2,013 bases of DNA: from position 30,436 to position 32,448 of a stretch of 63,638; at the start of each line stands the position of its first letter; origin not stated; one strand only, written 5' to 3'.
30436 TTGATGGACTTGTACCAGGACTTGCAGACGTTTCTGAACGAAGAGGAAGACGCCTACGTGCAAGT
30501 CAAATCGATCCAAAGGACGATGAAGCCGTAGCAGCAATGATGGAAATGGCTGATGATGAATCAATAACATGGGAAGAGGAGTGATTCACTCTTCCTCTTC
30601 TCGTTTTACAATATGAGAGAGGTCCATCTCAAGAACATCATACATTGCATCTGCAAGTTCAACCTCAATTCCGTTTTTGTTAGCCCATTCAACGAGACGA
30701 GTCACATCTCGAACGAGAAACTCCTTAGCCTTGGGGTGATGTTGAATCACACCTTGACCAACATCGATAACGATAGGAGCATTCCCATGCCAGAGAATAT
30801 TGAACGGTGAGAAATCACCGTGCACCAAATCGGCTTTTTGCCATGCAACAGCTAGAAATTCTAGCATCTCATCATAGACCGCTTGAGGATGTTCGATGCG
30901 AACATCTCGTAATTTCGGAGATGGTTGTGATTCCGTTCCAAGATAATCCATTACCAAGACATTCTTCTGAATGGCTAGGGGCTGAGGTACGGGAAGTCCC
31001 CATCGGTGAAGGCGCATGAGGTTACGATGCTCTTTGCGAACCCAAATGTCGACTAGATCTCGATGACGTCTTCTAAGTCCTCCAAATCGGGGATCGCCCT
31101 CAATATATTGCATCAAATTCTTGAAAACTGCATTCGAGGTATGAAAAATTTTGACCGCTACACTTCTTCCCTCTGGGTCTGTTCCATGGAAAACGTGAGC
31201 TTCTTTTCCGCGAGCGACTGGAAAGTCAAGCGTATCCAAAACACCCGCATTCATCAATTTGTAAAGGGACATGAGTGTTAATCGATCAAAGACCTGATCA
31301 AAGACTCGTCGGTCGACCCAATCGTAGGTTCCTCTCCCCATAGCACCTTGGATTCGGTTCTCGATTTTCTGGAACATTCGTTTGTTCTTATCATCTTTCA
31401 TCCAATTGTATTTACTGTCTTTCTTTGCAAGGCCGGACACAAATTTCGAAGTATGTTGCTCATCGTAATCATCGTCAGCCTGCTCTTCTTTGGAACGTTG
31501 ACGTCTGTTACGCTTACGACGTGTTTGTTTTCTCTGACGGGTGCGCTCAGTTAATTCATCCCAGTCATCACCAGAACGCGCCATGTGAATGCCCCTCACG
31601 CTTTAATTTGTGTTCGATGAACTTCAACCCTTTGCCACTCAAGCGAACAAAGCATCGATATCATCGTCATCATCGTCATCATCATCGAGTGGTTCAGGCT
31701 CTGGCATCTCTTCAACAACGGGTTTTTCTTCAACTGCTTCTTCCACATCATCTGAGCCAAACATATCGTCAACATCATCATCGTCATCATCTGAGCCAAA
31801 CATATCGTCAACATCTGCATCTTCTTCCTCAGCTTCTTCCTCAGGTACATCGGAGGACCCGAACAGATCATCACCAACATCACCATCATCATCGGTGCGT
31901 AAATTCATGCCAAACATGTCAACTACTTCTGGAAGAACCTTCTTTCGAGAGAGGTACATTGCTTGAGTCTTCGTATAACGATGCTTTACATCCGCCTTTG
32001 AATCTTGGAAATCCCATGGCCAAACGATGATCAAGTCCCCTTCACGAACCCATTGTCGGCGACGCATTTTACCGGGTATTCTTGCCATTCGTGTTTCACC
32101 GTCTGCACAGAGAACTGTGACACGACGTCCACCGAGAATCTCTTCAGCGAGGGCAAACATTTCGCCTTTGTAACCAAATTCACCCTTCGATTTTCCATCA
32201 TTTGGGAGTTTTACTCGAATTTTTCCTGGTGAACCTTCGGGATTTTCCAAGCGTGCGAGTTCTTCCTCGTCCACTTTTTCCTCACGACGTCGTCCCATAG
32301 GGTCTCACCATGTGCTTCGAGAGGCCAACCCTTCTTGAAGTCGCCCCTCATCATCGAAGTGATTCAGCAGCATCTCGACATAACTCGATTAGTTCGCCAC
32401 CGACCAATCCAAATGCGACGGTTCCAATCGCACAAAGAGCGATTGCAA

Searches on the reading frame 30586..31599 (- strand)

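Call 5: search_protein_families(library=pfam, proteins=[window:30586-31599:-], max_evalue=0.01)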
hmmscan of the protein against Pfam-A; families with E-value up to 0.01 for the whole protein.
window:30586-31599:- (337 aa): 5 families
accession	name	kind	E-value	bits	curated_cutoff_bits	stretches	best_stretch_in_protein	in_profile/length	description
PF01163.29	RIO1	-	2.7e-51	174.3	22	1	136-312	2-180/187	RIO domain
PF01636.29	APH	-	0.0001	22.6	23.2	1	162-279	74-193/239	Phosphotransferase enzyme family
PF03109.22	ABC1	-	0.0005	19.7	22.9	0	202-301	130-231/244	ABC1 atypical kinase-like domain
PF19974.5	TCAD9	-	0.0015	18.2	40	1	219-279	263-320/429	Ternary complex associated domain 9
PF06293.20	Kdo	-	0.0077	16.1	21.3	0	187-211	58-82/207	Lipopolysaccharide kinase (Kdo/WaaP) family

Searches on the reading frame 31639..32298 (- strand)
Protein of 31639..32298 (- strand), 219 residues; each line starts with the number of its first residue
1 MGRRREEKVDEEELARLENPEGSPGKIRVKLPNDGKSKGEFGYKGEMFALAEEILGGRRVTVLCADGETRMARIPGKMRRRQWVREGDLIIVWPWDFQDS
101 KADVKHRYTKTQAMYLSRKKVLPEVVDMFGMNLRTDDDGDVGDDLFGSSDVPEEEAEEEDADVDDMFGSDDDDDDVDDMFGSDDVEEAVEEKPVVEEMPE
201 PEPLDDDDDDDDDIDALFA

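Call 5: search_protein_families(library=pfam, proteins=[window:31639-32298:-], max_evalue=0.01)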
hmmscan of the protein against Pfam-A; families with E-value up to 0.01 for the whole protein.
window:31639-32298:- (219 aa): 1 family
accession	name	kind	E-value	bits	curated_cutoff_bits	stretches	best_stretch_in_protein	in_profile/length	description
PF01176.25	eIF-1a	-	9.8e-20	70.4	30.2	1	45-107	1-64/64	Translation initiation factor 1A / IF-1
